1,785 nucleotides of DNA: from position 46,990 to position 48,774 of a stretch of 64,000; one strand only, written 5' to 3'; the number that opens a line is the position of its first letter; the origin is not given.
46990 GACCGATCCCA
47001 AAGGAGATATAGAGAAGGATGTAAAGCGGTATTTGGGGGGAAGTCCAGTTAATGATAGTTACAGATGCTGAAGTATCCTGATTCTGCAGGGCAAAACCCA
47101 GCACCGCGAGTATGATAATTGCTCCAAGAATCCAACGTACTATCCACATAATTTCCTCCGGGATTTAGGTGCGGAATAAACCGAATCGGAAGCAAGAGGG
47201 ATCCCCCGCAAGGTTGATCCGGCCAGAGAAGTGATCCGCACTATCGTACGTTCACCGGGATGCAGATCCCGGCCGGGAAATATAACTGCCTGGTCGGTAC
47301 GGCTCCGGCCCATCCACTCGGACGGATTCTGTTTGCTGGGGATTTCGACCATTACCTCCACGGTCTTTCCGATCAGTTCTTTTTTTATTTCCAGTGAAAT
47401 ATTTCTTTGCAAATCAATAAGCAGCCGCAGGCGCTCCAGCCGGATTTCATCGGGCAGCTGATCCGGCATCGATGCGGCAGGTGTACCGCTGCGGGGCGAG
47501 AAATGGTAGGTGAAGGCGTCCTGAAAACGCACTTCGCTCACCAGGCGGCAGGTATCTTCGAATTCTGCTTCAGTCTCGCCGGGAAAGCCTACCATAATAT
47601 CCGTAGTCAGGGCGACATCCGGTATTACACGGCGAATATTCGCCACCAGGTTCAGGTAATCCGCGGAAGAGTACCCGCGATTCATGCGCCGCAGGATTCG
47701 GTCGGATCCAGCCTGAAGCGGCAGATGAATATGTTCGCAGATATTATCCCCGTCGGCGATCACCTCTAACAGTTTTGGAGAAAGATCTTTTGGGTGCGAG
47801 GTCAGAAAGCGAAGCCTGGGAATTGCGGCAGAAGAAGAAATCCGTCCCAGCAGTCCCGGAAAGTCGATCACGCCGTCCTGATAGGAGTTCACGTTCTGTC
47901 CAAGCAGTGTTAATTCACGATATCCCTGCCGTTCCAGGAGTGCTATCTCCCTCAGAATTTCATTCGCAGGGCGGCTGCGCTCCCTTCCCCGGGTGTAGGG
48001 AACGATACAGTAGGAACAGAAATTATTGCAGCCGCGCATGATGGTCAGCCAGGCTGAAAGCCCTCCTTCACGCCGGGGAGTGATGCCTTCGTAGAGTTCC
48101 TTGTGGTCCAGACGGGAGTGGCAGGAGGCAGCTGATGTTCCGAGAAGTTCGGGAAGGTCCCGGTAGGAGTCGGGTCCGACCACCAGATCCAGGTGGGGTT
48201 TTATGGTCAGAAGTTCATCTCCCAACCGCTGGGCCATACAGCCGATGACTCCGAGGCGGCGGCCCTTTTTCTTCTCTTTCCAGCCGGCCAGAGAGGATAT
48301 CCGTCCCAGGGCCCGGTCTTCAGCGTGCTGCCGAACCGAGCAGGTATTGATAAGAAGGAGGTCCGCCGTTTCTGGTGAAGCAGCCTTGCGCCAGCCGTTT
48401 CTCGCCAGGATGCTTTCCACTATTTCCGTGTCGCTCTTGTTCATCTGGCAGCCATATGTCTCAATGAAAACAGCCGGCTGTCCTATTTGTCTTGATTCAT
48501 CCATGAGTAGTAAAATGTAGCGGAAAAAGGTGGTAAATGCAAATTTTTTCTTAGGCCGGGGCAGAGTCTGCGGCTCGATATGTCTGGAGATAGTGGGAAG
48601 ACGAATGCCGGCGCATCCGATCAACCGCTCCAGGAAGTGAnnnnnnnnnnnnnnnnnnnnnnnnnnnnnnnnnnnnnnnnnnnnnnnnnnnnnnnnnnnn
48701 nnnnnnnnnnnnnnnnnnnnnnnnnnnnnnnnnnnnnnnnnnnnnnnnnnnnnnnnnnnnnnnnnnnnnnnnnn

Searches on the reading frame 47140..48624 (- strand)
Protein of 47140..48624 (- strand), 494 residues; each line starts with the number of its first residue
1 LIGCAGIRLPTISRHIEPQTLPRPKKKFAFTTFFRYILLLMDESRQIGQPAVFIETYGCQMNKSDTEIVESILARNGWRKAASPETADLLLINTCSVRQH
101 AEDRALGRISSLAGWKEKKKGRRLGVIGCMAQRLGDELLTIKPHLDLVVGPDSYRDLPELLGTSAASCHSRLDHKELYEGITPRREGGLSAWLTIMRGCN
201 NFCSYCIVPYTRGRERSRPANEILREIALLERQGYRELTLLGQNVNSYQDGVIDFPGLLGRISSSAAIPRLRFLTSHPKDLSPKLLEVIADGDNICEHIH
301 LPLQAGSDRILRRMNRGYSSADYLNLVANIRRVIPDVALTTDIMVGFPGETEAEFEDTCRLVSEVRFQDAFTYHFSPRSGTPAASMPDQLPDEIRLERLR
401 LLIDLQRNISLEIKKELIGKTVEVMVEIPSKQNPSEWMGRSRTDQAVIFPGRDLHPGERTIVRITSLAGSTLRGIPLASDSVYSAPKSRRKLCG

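Call 28: search_protein_families(library=pfam, proteins=[window:47140-48624:-], max_evalue=0.0001)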
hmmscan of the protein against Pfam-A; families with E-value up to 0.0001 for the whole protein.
window:47140-48624:- (494 aa): 3 families
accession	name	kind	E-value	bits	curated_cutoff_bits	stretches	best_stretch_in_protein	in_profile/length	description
PF04055.27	Radical_SAM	-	1.8e-32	113.2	29.5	1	194-362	2-166/166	Radical SAM superfamily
PF00919.26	UPF0004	-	3.8e-28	97.8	27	1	52-150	2-98/98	Uncharacterized protein family UPF0004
PF01938.26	TRAM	-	1.2e-06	28.7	21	1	417-475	3-59/61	TRAM domain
